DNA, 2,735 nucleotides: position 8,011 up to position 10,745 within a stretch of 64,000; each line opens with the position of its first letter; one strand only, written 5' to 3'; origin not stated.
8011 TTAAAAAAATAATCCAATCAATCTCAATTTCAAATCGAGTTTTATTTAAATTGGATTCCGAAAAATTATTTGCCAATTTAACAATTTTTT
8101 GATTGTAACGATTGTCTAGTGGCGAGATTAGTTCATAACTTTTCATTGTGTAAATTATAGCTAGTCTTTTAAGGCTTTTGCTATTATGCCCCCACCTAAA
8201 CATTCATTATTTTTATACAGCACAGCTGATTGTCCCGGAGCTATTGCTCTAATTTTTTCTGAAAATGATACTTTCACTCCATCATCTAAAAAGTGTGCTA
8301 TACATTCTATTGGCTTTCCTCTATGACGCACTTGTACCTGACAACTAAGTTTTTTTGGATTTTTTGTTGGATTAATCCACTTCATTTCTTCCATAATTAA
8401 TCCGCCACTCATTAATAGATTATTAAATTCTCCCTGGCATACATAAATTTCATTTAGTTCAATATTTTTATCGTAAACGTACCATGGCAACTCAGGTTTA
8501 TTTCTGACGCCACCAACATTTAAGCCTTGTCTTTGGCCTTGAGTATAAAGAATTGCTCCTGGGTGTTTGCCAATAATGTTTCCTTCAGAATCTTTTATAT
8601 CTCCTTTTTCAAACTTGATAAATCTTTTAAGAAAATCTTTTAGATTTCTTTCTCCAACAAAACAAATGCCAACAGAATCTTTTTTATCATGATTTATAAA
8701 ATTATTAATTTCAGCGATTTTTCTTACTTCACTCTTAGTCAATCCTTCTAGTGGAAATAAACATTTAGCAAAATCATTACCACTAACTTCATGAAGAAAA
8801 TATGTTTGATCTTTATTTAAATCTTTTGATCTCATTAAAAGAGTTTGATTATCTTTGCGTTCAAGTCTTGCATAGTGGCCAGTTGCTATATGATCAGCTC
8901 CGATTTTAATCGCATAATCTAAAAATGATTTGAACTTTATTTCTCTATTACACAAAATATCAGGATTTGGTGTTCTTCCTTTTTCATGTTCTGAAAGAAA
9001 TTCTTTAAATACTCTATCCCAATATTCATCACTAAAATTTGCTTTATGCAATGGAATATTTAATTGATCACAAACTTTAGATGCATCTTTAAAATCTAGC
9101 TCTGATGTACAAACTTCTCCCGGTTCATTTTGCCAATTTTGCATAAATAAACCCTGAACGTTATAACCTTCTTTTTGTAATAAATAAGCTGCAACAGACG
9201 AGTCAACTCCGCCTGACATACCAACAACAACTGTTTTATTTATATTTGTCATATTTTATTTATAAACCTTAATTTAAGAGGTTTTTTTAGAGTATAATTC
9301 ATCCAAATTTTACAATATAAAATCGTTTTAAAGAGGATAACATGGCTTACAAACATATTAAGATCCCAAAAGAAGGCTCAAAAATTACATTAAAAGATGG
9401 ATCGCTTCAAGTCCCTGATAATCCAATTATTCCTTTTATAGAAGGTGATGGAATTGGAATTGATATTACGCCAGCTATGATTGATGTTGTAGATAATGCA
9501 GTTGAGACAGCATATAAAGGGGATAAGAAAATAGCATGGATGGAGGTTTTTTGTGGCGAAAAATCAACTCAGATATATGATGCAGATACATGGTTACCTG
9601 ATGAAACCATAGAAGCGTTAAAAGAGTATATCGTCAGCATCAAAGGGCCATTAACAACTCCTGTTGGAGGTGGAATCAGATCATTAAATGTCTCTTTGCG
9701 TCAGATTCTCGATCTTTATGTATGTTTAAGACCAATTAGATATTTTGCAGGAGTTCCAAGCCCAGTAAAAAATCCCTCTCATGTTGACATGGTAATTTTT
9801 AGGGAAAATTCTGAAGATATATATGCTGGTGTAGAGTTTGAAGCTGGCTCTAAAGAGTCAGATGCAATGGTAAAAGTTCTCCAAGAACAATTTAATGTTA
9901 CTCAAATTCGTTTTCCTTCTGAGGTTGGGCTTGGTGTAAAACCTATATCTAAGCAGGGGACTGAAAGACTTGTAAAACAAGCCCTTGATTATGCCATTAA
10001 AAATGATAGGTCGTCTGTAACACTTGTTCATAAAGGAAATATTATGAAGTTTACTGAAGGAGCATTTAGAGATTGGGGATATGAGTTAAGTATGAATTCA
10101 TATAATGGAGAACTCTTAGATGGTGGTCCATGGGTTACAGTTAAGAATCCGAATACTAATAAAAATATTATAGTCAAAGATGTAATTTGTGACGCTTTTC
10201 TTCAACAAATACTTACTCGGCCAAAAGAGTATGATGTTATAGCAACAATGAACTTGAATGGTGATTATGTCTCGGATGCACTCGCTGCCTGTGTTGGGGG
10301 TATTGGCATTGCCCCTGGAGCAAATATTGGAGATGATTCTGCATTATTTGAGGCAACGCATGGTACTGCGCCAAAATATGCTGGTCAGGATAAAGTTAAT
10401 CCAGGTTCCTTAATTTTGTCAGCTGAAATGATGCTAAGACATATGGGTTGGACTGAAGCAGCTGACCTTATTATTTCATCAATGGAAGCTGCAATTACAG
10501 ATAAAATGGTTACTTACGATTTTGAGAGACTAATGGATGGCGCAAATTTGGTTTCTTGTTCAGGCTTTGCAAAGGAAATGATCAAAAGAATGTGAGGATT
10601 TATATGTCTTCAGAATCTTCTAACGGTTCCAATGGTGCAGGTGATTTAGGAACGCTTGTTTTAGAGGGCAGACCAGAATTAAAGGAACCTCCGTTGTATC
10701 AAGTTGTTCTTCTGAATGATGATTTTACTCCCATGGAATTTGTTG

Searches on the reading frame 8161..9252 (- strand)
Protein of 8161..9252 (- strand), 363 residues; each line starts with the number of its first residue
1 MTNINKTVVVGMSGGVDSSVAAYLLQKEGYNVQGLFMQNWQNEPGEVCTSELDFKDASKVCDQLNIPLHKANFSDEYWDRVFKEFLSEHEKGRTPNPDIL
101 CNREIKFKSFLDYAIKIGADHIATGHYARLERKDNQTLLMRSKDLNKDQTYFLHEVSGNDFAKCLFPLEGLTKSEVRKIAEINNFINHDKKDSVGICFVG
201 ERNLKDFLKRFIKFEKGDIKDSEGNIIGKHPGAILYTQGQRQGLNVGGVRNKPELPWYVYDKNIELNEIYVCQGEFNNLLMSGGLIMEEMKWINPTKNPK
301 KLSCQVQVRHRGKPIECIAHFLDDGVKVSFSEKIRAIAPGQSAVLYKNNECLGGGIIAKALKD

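Call 66: search_protein_families(library=pfam, proteins=[window:8161-9252:-], max_evalue=0.0001)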
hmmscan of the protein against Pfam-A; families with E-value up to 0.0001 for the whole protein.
window:8161-9252:- (363 aa): 7 families
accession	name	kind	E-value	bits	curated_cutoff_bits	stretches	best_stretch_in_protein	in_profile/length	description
PF03054.22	tRNA_Me_trans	-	2.1e-77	259.8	20.6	1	6-200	1-201/202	tRNA methyl transferase HUP domain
PF20258.4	tRNA_Me_trans_C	-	3.5e-24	85.4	20.6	1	284-357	3-77/77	Aminomethyltransferase beta-barrel domain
PF20259.3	tRNA_Me_trans_M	-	3.9e-19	68.4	27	1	205-273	1-66/66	tRNA methyl transferase PRC-barrel domain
PF02540.23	NAD_synthase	-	7.3e-11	42.1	21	1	6-84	19-90/242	NAD synthase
PF02568.20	ThiI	-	1.5e-05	25.1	20.5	1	6-44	4-42/197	Thiamine biosynthesis protein (ThiI)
PF01171.26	ATP_bind_3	-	2.9e-05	24.3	27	1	8-183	2-159/182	PP-loop family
PF06508.19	QueC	-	8.7e-05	22.5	22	0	8-126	2-120/210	Queuosine biosynthesis protein QueC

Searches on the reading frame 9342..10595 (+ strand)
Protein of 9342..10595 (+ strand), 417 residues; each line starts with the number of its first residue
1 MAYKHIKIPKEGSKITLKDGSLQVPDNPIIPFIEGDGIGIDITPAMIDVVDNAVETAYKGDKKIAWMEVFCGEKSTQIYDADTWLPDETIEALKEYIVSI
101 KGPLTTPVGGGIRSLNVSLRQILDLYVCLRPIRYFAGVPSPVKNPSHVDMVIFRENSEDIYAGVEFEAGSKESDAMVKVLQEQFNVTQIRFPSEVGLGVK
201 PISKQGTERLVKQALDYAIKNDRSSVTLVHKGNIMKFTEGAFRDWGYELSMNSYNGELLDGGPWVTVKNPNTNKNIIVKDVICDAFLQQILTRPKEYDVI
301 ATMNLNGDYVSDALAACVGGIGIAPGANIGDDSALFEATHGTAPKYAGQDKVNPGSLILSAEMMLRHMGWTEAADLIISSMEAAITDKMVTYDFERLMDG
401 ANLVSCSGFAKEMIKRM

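Call 66: search_protein_families(library=pfam, proteins=[window:9342-10595:+], max_evalue=0.0001)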
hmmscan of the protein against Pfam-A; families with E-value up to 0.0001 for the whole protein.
window:9342-10595:+ (417 aa): 1 family
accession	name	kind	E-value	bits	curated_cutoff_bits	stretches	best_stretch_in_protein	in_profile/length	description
PF00180.25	Iso_dh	-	5.8e-88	295.9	27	1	30-411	2-346/348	Isocitrate/isopropylmalate dehydrogenase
